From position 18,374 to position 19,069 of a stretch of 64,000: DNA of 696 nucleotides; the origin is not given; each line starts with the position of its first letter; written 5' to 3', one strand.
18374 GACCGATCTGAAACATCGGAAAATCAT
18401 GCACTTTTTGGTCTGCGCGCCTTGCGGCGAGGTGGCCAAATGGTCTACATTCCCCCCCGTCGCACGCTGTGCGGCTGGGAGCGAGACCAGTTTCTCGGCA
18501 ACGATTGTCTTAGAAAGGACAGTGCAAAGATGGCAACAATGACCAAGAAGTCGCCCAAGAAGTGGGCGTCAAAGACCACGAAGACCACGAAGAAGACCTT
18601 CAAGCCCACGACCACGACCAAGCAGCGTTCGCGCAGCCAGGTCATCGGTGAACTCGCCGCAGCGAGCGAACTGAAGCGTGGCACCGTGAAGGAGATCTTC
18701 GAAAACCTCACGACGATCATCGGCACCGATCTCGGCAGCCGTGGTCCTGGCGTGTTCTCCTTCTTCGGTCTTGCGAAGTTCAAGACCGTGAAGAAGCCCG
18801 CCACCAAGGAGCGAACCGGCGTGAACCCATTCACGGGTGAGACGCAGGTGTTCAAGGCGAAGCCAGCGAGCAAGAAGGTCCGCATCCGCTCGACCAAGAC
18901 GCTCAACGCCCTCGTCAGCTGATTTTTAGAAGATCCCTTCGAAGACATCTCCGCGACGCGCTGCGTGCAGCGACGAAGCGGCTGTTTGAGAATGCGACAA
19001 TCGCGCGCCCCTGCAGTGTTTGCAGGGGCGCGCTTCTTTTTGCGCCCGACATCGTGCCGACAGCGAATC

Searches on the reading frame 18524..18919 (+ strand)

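Call 59: search_protein_families(library=pfam, proteins=[window:18524-18919:+], max_evalue=0.0001)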
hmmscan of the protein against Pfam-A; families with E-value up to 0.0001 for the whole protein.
window:18524-18919:+ (132 aa): 1 family
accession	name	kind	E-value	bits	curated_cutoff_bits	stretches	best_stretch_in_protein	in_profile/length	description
PF00216.26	Bac_DNA_binding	-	4e-10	40.3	22.4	1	36-131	2-89/90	Bacterial DNA-binding protein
